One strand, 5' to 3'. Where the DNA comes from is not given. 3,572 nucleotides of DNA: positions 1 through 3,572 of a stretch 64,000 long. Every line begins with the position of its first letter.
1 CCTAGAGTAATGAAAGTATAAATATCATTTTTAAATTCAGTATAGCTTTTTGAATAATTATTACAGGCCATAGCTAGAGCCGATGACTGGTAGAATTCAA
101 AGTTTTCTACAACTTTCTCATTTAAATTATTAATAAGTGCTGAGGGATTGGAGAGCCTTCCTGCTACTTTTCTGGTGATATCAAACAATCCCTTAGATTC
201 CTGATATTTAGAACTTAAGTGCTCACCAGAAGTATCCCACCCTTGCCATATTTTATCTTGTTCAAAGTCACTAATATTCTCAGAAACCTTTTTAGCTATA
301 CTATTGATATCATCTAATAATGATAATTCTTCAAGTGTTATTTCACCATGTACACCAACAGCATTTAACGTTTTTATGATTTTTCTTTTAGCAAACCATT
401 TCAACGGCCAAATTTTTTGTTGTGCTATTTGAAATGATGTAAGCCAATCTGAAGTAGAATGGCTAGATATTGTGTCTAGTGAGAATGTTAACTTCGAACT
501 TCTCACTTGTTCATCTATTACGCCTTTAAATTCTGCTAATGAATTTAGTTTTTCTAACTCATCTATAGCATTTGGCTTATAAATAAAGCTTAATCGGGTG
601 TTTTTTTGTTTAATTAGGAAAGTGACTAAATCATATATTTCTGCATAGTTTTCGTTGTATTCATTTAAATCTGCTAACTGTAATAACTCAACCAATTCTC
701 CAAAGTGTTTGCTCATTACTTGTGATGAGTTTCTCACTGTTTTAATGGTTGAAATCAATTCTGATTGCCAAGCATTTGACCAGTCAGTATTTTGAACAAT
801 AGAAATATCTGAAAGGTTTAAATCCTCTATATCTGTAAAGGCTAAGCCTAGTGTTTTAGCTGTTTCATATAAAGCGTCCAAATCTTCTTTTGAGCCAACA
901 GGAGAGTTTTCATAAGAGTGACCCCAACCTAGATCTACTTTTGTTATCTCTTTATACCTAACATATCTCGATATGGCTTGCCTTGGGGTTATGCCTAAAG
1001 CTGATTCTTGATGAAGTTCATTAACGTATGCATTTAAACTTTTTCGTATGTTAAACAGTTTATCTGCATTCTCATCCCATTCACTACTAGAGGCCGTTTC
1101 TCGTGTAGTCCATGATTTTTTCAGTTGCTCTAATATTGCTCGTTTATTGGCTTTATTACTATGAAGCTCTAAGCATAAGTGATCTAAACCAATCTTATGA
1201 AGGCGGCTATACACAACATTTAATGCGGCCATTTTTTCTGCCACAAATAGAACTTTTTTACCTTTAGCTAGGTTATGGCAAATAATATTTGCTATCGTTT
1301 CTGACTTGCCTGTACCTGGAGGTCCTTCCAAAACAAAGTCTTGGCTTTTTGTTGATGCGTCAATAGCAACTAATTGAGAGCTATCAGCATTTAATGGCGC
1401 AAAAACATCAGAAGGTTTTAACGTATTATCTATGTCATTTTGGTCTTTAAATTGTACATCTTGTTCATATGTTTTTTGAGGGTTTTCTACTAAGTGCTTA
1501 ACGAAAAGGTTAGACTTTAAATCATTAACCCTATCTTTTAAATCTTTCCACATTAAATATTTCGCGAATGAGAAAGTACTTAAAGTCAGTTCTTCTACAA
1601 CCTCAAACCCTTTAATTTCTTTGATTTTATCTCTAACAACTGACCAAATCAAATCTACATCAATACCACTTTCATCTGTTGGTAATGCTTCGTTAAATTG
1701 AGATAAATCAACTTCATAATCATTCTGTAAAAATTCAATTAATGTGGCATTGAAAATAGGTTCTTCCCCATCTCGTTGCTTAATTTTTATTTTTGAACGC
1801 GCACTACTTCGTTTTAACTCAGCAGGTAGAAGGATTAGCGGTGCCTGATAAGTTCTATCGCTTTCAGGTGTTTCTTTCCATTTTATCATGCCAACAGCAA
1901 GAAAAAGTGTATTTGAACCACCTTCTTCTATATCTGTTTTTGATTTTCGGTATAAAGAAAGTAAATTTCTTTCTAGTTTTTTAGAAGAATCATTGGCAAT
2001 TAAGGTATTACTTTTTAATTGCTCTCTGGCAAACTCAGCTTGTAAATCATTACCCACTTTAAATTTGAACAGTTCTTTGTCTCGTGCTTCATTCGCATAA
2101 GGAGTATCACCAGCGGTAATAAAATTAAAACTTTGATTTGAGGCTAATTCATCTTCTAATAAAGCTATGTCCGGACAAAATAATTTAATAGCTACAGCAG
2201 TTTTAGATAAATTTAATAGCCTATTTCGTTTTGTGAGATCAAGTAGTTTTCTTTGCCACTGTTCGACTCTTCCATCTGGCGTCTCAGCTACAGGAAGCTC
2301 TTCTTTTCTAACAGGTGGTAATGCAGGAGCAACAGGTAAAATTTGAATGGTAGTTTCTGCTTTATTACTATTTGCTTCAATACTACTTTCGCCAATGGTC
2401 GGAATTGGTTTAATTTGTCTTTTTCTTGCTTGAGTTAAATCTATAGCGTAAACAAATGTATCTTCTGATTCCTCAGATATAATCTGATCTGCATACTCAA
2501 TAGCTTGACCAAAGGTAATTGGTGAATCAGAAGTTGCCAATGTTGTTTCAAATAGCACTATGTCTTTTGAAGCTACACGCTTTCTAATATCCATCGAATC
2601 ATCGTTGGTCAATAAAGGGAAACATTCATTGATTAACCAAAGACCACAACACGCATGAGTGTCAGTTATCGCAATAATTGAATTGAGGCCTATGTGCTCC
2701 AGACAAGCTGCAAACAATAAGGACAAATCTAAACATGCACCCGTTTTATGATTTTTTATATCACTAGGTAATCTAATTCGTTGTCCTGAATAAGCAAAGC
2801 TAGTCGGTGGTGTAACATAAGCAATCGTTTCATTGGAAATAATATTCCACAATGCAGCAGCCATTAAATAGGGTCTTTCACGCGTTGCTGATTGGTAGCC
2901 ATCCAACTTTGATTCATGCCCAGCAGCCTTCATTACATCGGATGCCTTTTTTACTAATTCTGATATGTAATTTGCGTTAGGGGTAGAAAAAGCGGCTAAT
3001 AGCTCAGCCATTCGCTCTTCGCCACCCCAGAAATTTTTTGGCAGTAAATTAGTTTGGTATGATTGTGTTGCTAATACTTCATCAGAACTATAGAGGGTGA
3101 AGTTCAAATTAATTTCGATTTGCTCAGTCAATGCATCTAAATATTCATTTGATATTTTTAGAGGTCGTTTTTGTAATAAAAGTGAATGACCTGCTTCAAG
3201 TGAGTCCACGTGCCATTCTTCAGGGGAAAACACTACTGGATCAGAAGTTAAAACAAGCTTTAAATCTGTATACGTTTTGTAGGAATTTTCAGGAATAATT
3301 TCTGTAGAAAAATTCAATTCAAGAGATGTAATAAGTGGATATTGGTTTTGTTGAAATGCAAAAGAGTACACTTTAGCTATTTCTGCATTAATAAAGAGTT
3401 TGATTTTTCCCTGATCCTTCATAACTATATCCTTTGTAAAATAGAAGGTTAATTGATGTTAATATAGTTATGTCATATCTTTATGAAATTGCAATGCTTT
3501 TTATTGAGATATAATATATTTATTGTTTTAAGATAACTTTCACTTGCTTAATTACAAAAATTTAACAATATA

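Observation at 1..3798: Edge-truncated giant protein: transglutaminase-like domain fused to a DUF4011/Upf1-like SF1 helicase, with foreign codon usage (candidate defence-type gene at an island boundary)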

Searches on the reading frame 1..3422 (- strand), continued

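Call 10: find_homologous_proteins(query=window:1-3422:-, max_evalue=1e-10)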
Query window:1-3422:- (1140 aa): 1356 proteins with E <= 1e-10 among 8000 candidates; the best 120 are listed.
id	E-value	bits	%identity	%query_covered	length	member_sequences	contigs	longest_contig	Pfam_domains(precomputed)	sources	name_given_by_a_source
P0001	0.0e+0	2238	88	99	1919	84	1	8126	PF13195.12,PF13087.13,PF13086.13,PF00270.36,PF01443.25,PF13604.13,PF13245.13,PF18741.8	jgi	jgi:very-short-patch-repair endonuclease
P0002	0.0e+0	2228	88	99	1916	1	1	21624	PF13195.12,PF13087.13,PF13086.13,PF00270.36,PF01443.25,PF13604.13,PF13245.13,PF18741.8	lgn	-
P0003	0.0e+0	2226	88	99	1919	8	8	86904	PF13195.12,PF13087.13,PF13086.13,PF00270.36,PF01443.25,PF13604.13,PF13245.13,PF18741.8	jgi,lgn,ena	-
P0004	0.0e+0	2186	86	99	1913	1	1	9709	PF13195.12,PF13087.13,PF13086.13,PF00270.36,PF01443.25,PF13604.13,PF13245.13,PF18741.8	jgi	jgi:superfamily I DNA and/or RNA helicase/very-short-patch-repair endonuclease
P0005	0.0e+0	2165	85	99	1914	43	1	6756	PF13195.12,PF13087.13,PF13086.13,PF00270.36,PF01443.25,PF13604.13,PF13245.13,PF18741.8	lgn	-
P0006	0.0e+0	2149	85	99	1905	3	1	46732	PF13195.12,PF13087.13,PF13086.13,PF00270.36,PF01443.25,PF13604.13,PF13245.13,PF18741.8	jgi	jgi:very-short-patch-repair endonuclease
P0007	0.0e+0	2137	84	99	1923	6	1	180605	PF13195.12,PF13087.13,PF13086.13,PF00270.36,PF13604.13,PF13245.13,PF18741.8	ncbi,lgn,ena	-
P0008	0.0e+0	2121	84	99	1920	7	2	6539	PF13195.12,PF13087.13,PF13086.13,PF00270.36,PF13604.13,PF13245.13,PF18741.8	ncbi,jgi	ncbi:MAG: very-short-patch-repair endonuclease [Alteromonadaceae bacterium]|jgi:very-short-patch-rep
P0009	0.0e+0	2120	83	99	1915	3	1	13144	PF13195.12,PF13087.13,PF13086.13,PF00270.36,PF13604.13,PF13245.13,PF18741.8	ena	-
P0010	0.0e+0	2116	84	99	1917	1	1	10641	PF13195.12,PF13087.13,PF13086.13,PF00270.36,PF01443.25,PF13604.13,PF13245.13,PF18741.8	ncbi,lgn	-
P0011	0.0e+0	2029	80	99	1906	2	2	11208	PF13195.12,PF13087.13,PF13086.13,PF00270.36,PF01443.25,PF13604.13,PF13245.13,PF18741.8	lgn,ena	-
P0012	0.0e+0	2023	81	97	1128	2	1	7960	PF13195.12,PF13086.13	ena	-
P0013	0.0e+0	2007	79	99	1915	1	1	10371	PF13195.12,PF13087.13,PF13086.13,PF00270.36,PF13604.13,PF13245.13,PF18741.8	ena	-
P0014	0.0e+0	2006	79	99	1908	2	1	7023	PF13195.12,PF13087.13,PF13086.13,PF00270.36,PF01443.25,PF13604.13,PF13245.13,PF18741.8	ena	-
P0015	0.0e+0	2002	78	99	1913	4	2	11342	PF13195.12,PF13087.13,PF13086.13,PF00270.36,PF01443.25,PF13604.13,PF13245.13,PF18741.8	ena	-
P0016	0.0e+0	1889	74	99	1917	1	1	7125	PF13195.12,PF13087.13,PF13086.13,PF01443.25,PF13604.13,PF13245.13,PF18741.8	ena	-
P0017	0.0e+0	1877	74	99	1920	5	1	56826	PF13195.12,PF13087.13,PF13086.13,PF00270.36,PF13604.13,PF13245.13,PF18741.8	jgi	-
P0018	0.0e+0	1825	72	99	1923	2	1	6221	PF13195.12,PF13087.13,PF13086.13,PF00270.36,PF01443.25,PF13604.13,PF13245.13,PF18741.8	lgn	-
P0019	0.0e+0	1643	79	81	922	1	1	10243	PF13195.12,PF13086.13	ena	-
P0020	0.0e+0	1512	60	99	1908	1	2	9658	PF13195.12,PF13087.13,PF13086.13,PF13604.13,PF13245.13,PF18741.8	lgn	-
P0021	0.0e+0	1511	60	99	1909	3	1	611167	PF13195.12,PF13087.13,PF13086.13,PF00270.36,PF13604.13,PF13245.13,PF18741.8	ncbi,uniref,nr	ncbi:DUF4011 domain-containing protein [uncultured Paraglaciecola sp.]|uniref:DUF4011 domain-contain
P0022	0.0e+0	1510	60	99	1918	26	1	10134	PF13195.12,PF13087.13,PF13086.13,PF13604.13,PF13245.13,PF18741.8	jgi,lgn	jgi:very-short-patch-repair endonuclease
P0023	0.0e+0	1457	58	98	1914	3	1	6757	PF13195.12,PF13087.13,PF13086.13,PF13604.13,PF13245.13,PF18741.8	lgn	-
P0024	0.0e+0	1451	58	99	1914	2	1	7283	PF13195.12,PF13087.13,PF13086.13,PF00270.36,PF13604.13,PF13245.13,PF18741.8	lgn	-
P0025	0.0e+0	1353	62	86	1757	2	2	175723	PF13195.12,PF13087.13,PF13086.13,PF00270.36,PF01443.25,PF13604.13,PF13245.13,PF18741.8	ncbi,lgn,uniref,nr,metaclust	ncbi:Protein of unknown function [Colwellia chukchiensis]|uniref:AAA domain-containing protein n=1 T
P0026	0.0e+0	1351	89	59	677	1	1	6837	PF13195.12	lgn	-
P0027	0.0e+0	1350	56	97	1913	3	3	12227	PF13195.12,PF13087.13,PF13086.13,PF13604.13,PF13245.13,PF18741.8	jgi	jgi:superfamily I DNA and/or RNA helicase/very-short-patch-repair endonuclease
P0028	0.0e+0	1325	53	99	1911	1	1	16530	PF13195.12,PF13087.13,PF13086.13,PF13604.13,PF13245.13,PF18741.8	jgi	jgi:superfamily I DNA and/or RNA helicase/very-short-patch-repair endonuclease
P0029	0.0e+0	1234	51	98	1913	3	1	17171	PF13195.12,PF13087.13,PF13086.13,PF13604.13,PF13245.13,PF18741.8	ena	-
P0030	0.0e+0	1214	51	99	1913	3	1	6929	PF13195.12,PF13087.13,PF13086.13,PF13245.13,PF18741.8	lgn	-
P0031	0.0e+0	1211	50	98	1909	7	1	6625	PF13195.12,PF13087.13,PF13086.13,PF01443.25,PF13604.13,PF13245.13,PF18741.8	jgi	jgi:superfamily I DNA and/or RNA helicase/very-short-patch-repair endonuclease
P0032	0.0e+0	1201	49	99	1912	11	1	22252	PF13195.12,PF13087.13,PF13086.13,PF01443.25,PF13604.13,PF13245.13,PF18741.8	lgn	-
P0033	0.0e+0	1199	50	98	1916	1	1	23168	PF13195.12,PF13087.13,PF13086.13,PF13604.13,PF13245.13,PF18741.8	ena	-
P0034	0.0e+0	1192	50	99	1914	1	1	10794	PF13195.12,PF13087.13,PF13086.13,PF13604.13,PF13245.13,PF18741.8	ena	-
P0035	0.0e+0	1192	49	98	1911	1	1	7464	PF13195.12,PF13087.13,PF13086.13,PF13604.13,PF13245.13,PF18741.8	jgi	-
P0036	0.0e+0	1189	51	95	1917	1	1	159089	PF13195.12,PF13087.13,PF13086.13,PF13604.13,PF13245.13,PF18741.8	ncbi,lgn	-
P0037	0.0e+0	1137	49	93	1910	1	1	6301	PF13195.12,PF13087.13,PF13086.13,PF13604.13,PF13245.13,PF18741.8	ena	-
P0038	0.0e+0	1126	49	92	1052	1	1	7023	PF13195.12,PF13086.13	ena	-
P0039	0.0e+0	1122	48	94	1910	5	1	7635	PF13195.12,PF13087.13,PF13086.13,PF13604.13,PF13245.13,PF18741.8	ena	-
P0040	0.0e+0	1116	47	98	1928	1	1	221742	PF13195.12,PF13087.13,PF13086.13,PF00270.36,PF13604.13,PF13245.13,PF18741.8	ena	-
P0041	0.0e+0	1114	47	99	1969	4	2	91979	PF13195.12,PF13087.13,PF13086.13,PF13604.13,PF13245.13,PF18741.8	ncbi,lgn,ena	-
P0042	0.0e+0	1113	47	98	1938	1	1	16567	PF13195.12,PF13087.13,PF13086.13,PF13604.13,PF13245.13,PF18741.8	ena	-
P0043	0.0e+0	1112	46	99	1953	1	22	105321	PF13195.12,PF13087.13,PF13086.13,PF13604.13,PF13245.13,PF18741.8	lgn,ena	-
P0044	0.0e+0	1112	47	99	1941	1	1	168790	PF13195.12,PF13087.13,PF13086.13,PF13604.13,PF13245.13,PF18741.8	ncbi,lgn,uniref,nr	ncbi:DUF4011 domain-containing protein [Microbulbifer rhizosphaerae]|uniref:Very-short-patch-repair 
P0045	0.0e+0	1111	46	99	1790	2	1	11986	PF13195.12,PF13087.13,PF13086.13,PF13604.13,PF13245.13,PF18741.8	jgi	jgi:very-short-patch-repair endonuclease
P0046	0.0e+0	1110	47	98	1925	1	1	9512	PF13195.12,PF13087.13,PF13086.13,PF13604.13,PF13245.13,PF18741.8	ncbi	-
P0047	0.0e+0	1108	46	99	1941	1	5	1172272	PF13195.12,PF13087.13,PF13086.13,PF13604.13,PF13245.13,PF18741.8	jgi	jgi:very-short-patch-repair endonuclease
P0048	0.0e+0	1107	46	99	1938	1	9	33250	PF13195.12,PF13087.13,PF13086.13,PF13604.13,PF13245.13,PF18741.8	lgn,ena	-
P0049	0.0e+0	1105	47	98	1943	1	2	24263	PF13195.12,PF13087.13,PF13086.13,PF13604.13,PF13245.13,PF18741.8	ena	-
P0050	0.0e+0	1105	48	93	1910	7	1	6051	PF13195.12,PF13087.13,PF13086.13,PF13604.13,PF13245.13,PF18741.8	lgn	-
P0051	0.0e+0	1105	47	99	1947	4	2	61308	PF13195.12,PF13087.13,PF13086.13,PF13604.13,PF13245.13,PF18741.8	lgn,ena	-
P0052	0.0e+0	1103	46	98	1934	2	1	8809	PF13195.12,PF13087.13,PF13086.13,PF13604.13,PF13245.13,PF18741.8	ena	-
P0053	0.0e+0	1102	46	99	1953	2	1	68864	PF13195.12,PF13087.13,PF13086.13,PF13604.13,PF13245.13,PF18741.8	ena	-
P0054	0.0e+0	1101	47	94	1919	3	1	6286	PF13195.12,PF13087.13,PF13086.13,PF00270.36,PF13604.13,PF13245.13,PF18741.8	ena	-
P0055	0.0e+0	1101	47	99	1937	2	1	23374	PF13195.12,PF13087.13,PF13086.13,PF13604.13,PF13245.13,PF18741.8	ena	-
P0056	0.0e+0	1101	48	93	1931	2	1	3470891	PF13195.12,PF13087.13,PF13086.13,PF13604.13,PF13245.13,PF18741.8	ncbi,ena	-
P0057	0.0e+0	1100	47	98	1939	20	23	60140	PF13195.12,PF13087.13,PF13086.13,PF13604.13,PF13245.13,PF18741.8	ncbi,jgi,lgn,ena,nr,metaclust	ncbi:MAG: hypothetical protein CO158_08175 [Piscirickettsiaceae bacterium CG_4_9_14_3_um_filter_43_5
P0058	0.0e+0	1100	46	99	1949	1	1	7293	PF13195.12,PF13087.13,PF13086.13,PF13604.13,PF13245.13,PF18741.8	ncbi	-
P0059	0.0e+0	1098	46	99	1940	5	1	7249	PF13195.12,PF13087.13,PF13086.13,PF13604.13,PF13245.13,PF18741.8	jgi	jgi:very-short-patch-repair endonuclease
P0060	0.0e+0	1098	46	99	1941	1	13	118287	PF13195.12,PF13087.13,PF13086.13,PF13604.13,PF13245.13,PF18741.8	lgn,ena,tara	tara:strand:+ start:94311 stop:100136 length:5826 start_codon:yes stop_codon:yes gene_type:complete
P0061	0.0e+0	1098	47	97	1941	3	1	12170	PF13195.12,PF13087.13,PF13086.13,PF13604.13,PF13245.13,PF18741.8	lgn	-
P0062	0.0e+0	1098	45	98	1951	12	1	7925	PF13195.12,PF13087.13,PF13086.13,PF00270.36,PF13604.13,PF13245.13,PF18741.8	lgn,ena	-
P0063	0.0e+0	1097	48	93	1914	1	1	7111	PF13195.12,PF13087.13,PF13086.13,PF13604.13,PF13245.13,PF18741.8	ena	-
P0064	0.0e+0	1096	46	99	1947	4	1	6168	PF13195.12,PF13087.13,PF13086.13,PF13604.13,PF13245.13,PF18741.8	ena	-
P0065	0.0e+0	1095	45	99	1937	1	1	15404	PF13195.12,PF13087.13,PF13086.13,PF13604.13,PF13245.13,PF18741.8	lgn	-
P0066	0.0e+0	1095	47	97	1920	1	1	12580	PF13195.12,PF13087.13,PF13086.13,PF13245.13,PF18741.8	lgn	-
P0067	0.0e+0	1094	46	99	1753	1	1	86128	PF13195.12,PF13087.13,PF13086.13,PF13604.13,PF13245.13,PF18741.8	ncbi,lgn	-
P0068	0.0e+0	1094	46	99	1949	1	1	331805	PF13195.12,PF13087.13,PF13086.13,PF13604.13,PF13245.13,PF18741.8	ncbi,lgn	-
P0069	0.0e+0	1093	47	96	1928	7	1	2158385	PF13195.12,PF13087.13,PF13086.13,PF13245.13,PF18741.8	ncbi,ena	-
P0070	0.0e+0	1092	46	100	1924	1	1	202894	PF13195.12,PF13087.13,PF13086.13,PF13604.13,PF13245.13,PF18741.8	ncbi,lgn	-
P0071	0.0e+0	1092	46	99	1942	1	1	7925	PF13195.12,PF13087.13,PF13086.13,PF13604.13,PF13245.13,PF18741.8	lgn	-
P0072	0.0e+0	1092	47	98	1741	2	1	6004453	PF13195.12,PF13087.13,PF13086.13,PF13604.13,PF13245.13,PF18741.8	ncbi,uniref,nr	ncbi:DUF4011 domain-containing protein [Endozoicomonas sp. 4G]|uniref:DUF4011 domain-containing prot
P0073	0.0e+0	1091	46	98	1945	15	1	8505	PF13195.12,PF13087.13,PF13086.13,PF13604.13,PF13245.13,PF18741.8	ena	-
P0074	0.0e+0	1091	46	98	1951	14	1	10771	PF13195.12,PF13087.13,PF13086.13,PF13604.13,PF13245.13,PF18741.8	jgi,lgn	jgi:very-short-patch-repair endonuclease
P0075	0.0e+0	1090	46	99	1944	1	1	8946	PF13195.12,PF13087.13,PF13086.13,PF13604.13,PF13245.13,PF18741.8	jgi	-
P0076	0.0e+0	1090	46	98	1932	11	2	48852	PF13195.12,PF13087.13,PF13086.13,PF13604.13,PF13245.13,PF18741.8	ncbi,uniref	ncbi:DUF4011 domain-containing protein [Microbulbifer echini]|uniref:DUF4011 domain-containing prote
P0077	0.0e+0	1089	46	97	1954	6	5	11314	PF13195.12,PF13087.13,PF13086.13,PF13604.13,PF13245.13,PF18741.8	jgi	jgi:very-short-patch-repair endonuclease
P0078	0.0e+0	1089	46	99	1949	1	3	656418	PF13195.12,PF04480.19,PF13087.13,PF13086.13,PF13604.13,PF13245.13,PF18741.8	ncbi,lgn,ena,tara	tara:strand:- start:30582 stop:36431 length:5850 start_codon:yes stop_codon:yes gene_type:complete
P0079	0.0e+0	1088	47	98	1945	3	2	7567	PF13195.12,PF13087.13,PF13086.13,PF00270.36,PF13604.13,PF13245.13,PF18741.8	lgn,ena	-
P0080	0.0e+0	1088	48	93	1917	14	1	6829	PF13195.12,PF13087.13,PF13086.13,PF13604.13,PF13245.13,PF18741.8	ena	-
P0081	0.0e+0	1088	46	99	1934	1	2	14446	PF13195.12,PF13087.13,PF13086.13,PF13604.13,PF13245.13,PF18741.8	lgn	-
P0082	0.0e+0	1086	48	90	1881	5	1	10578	PF13195.12,PF13087.13,PF13086.13,PF00270.36,PF13604.13,PF13245.13,PF18741.8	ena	-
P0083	0.0e+0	1085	45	99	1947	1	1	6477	PF13195.12,PF13087.13,PF13086.13,PF13604.13,PF13245.13,PF18741.8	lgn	-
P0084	0.0e+0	1085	48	93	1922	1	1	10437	PF13195.12,PF13087.13,PF13086.13,PF13245.13,PF18741.8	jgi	-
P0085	0.0e+0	1085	46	98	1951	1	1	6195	PF13195.12,PF13087.13,PF13086.13,PF13604.13,PF13245.13,PF18741.8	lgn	-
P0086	0.0e+0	1084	46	98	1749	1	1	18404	PF13195.12,PF13087.13,PF13086.13,PF13604.13,PF13245.13,PF18741.8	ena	-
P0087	0.0e+0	1084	45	99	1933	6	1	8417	PF13195.12,PF13087.13,PF13086.13,PF13604.13,PF13245.13,PF18741.8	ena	-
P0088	0.0e+0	1083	45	99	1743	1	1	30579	PF13195.12,PF13087.13,PF13086.13,PF13604.13,PF13245.13,PF18741.8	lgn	-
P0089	0.0e+0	1083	46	98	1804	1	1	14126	PF13195.12,PF13087.13,PF13086.13,PF00270.36,PF13604.13,PF13245.13,PF18741.8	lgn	-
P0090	0.0e+0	1082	45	98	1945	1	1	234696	PF13195.12,PF13087.13,PF13086.13,PF13604.13,PF13245.13,PF18741.8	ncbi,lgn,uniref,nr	ncbi:hypothetical protein GP2143_03238 [marine gamma proteobacterium HTCC2143]|uniref:DNA helicase r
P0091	0.0e+0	1081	46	99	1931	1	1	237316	PF13195.12,PF13087.13,PF13086.13,PF13604.13,PF13245.13,PF18741.8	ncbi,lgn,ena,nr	ncbi:MAG: hypothetical protein B0W54_20750 [Cellvibrio sp. 79]|nr:MAG: hypothetical protein B0W54_20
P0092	0.0e+0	1081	46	99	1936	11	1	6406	PF13195.12,PF13087.13,PF13086.13,PF13604.13,PF13245.13,PF18741.8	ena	-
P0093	0.0e+0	1081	45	99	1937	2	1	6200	PF13195.12,PF13087.13,PF13086.13,PF13604.13,PF13245.13,PF18741.8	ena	-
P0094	0.0e+0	1079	46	98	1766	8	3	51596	PF13195.12,PF13087.13,PF13086.13,PF00270.36,PF01443.25,PF13604.13,PF13245.13,PF18741.8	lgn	-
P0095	0.0e+0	1079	46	98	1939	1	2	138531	PF13195.12,PF13087.13,PF13086.13,PF13604.13,PF13245.13,PF18741.8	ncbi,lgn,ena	-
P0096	0.0e+0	1077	45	99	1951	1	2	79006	PF13195.12,PF13087.13,PF13086.13,PF13604.13,PF13245.13,PF18741.8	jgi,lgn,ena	-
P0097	0.0e+0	1077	46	98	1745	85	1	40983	PF13195.12,PF13087.13,PF13086.13,PF00270.36,PF13604.13,PF13245.13,PF18741.8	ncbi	ncbi:TPA: DUF4011 domain-containing protein, partial [Vibrio alginolyticus]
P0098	0.0e+0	1075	46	96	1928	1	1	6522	PF13195.12,PF13087.13,PF13086.13,PF00270.36,PF13604.13,PF13245.13,PF18741.8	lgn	-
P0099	0.0e+0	1073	45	99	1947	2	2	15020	PF13195.12,PF13087.13,PF13086.13,PF13604.13,PF13245.13,PF18741.8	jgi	-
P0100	0.0e+0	1072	46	98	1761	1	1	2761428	PF13195.12,PF13087.13,PF13086.13,PF13604.13,PF13245.13,PF18741.8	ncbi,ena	-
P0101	0.0e+0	1071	45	98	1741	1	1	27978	PF13195.12,PF04480.19,PF13087.13,PF13086.13,PF13604.13,PF13245.13,PF18741.8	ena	-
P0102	0.0e+0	1070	47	95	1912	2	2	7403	PF13195.12,PF13087.13,PF13086.13,PF13604.13,PF13245.13,PF18741.8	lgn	-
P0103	0.0e+0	1070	45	99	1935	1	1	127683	PF13195.12,PF13087.13,PF13086.13,PF13604.13,PF13245.13,PF18741.8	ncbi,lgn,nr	ncbi:Protein of unknown function [Alteromonadaceae bacterium Bs31]|nr:Protein of unknown function [A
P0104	0.0e+0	1070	45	98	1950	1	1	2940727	PF13195.12,PF13087.13,PF13086.13,PF13604.13,PF13245.13,PF18741.8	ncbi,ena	-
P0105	0.0e+0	1070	46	100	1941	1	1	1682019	PF13195.12,PF13087.13,PF13086.13,PF13604.13,PF13245.13,PF18741.8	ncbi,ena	-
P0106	0.0e+0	1069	46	98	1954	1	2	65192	PF13195.12,PF13087.13,PF13086.13,PF13604.13,PF13245.13,PF18741.8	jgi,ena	-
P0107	0.0e+0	1068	46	98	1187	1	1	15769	PF13195.12,PF13086.13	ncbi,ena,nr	ncbi:MAG: DUF4011 domain-containing protein [Gammaproteobacteria bacterium]|nr:DUF4011 domain-contai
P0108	0.0e+0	1067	45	98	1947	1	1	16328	PF13195.12,PF13087.13,PF13086.13,PF13604.13,PF13245.13,PF18741.8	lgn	-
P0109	0.0e+0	1066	45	98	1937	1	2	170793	PF13195.12,PF13087.13,PF13086.13,PF00270.36,PF13604.13,PF13245.13,PF18741.8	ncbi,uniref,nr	ncbi:DUF4011 domain-containing protein [Saccharophagus degradans]|uniref:DUF4011 domain-containing p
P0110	0.0e+0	1066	44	99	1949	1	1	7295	PF13195.12,PF13087.13,PF13086.13,PF01443.25,PF13604.13,PF13245.13,PF18741.8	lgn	-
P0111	0.0e+0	1065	46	98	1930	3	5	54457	PF13195.12,PF13087.13,PF13086.13,PF00270.36,PF13604.13,PF13245.13,PF18741.8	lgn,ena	-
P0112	0.0e+0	1064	46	99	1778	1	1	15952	PF13195.12,PF13087.13,PF13086.13,PF13604.13,PF13245.13,PF18741.8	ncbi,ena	-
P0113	0.0e+0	1064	45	98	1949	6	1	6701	PF13195.12,PF13087.13,PF13086.13,PF13604.13,PF13245.13,PF18741.8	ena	-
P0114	0.0e+0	1062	44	99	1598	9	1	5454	PF13195.12,PF13087.13,PF13086.13,PF13604.13,PF13245.13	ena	-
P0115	0.0e+0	1062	46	98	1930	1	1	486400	PF13195.12,PF13087.13,PF13086.13,PF13604.13,PF13245.13,PF18741.8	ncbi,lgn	ncbi:MAG: DUF4011 domain-containing protein [Deferribacterales bacterium]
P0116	0.0e+0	1060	44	98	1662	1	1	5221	PF13195.12,PF13087.13,PF13086.13,PF13604.13,PF13245.13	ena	-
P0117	0.0e+0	1058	45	98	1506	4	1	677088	PF13195.12,PF13086.13,PF00270.36,PF13604.13,PF13245.13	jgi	jgi:hypothetical protein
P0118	0.0e+0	1058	46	95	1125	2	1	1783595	PF13195.12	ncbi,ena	-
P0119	0.0e+0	1057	47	94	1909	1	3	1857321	PF13195.12,PF13087.13,PF13086.13,PF13604.13,PF13245.13,PF18741.8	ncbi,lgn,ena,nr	ncbi:MAG: DUF4011 domain-containing protein [Pseudomonadales bacterium]|nr:DUF4011 domain-containing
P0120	0.0e+0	1055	44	98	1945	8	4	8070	PF13195.12,PF13087.13,PF13086.13,PF13604.13,PF13245.13,PF18741.8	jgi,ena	-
